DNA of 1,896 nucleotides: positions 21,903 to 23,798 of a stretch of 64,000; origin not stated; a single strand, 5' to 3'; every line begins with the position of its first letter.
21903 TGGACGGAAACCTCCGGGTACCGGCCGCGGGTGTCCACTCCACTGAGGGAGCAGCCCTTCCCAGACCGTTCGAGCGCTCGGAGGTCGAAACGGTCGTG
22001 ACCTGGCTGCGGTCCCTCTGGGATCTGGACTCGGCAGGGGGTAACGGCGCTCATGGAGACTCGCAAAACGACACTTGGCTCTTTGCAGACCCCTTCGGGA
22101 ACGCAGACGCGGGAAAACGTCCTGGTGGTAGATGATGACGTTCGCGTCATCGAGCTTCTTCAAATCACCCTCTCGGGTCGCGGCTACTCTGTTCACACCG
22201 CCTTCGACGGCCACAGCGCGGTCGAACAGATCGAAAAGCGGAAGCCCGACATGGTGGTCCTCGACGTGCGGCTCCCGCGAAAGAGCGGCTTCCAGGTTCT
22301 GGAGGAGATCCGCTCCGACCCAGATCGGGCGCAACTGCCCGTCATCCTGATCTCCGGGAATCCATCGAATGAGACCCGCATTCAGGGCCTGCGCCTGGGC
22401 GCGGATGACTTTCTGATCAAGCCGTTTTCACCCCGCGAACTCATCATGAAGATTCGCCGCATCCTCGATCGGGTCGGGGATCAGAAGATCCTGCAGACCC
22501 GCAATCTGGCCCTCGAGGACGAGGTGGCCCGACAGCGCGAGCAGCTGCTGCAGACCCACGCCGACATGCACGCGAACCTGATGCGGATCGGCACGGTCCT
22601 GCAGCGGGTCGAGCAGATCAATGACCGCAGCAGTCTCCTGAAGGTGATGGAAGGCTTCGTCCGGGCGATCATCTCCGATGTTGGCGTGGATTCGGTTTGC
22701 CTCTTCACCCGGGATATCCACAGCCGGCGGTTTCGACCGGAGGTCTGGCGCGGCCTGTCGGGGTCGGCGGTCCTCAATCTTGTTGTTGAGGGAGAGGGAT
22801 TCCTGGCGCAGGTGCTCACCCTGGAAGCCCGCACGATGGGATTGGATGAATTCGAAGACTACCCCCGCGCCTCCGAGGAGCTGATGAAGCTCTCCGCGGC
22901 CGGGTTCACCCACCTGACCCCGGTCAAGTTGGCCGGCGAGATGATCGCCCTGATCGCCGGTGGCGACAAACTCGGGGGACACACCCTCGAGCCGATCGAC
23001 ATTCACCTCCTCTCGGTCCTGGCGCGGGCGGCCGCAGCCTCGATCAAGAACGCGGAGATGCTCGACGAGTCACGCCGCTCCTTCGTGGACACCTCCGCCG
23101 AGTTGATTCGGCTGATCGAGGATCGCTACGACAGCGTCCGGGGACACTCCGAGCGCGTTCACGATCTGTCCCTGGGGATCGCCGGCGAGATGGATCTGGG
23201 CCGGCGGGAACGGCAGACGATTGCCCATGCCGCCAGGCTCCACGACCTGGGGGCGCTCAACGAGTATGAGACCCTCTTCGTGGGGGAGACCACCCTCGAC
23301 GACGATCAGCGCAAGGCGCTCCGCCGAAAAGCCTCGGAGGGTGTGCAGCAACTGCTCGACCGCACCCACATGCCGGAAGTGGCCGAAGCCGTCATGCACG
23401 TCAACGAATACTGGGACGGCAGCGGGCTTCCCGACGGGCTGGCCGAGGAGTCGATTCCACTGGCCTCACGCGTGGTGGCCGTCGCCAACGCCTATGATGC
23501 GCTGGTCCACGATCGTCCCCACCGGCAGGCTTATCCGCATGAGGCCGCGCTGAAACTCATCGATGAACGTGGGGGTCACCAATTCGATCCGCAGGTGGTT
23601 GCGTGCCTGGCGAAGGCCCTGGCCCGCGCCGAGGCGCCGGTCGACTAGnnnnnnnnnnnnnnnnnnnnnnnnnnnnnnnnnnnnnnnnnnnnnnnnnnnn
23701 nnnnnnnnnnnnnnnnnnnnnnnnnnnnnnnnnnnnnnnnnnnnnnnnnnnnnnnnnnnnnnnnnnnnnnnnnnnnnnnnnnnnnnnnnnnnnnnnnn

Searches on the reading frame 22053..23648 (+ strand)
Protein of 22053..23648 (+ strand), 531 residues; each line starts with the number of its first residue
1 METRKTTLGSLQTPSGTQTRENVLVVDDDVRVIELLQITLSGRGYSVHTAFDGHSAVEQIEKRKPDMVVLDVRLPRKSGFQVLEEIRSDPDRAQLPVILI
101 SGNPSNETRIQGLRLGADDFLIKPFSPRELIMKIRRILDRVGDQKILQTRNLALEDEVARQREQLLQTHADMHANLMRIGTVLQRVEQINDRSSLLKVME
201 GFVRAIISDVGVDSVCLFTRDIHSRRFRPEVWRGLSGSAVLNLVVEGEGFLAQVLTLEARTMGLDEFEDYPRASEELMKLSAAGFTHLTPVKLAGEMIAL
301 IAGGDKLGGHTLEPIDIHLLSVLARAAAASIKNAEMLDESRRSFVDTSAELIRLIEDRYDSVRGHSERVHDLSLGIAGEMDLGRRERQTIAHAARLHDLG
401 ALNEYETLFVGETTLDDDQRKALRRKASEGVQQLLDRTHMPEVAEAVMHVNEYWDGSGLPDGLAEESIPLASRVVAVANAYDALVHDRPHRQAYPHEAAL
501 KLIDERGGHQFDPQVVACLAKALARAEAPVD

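Call 48: search_protein_families(library=pfam, proteins=[window:22053-23648:+], max_evalue=0.0001)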
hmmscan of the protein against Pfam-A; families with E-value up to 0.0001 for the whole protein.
window:22053-23648:+ (531 aa): 3 families
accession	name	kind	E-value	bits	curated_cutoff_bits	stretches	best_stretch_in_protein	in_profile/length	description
PF13487.12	HD_5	-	1.4e-29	103.5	27.2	1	351-515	3-170/170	HD domain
PF00072.30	Response_reg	-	1.6e-28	99.6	30.2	1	23-134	1-110/111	Response regulator receiver domain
PF01966.28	HD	-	3.1e-08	34.3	22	1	364-483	3-115/116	HD domain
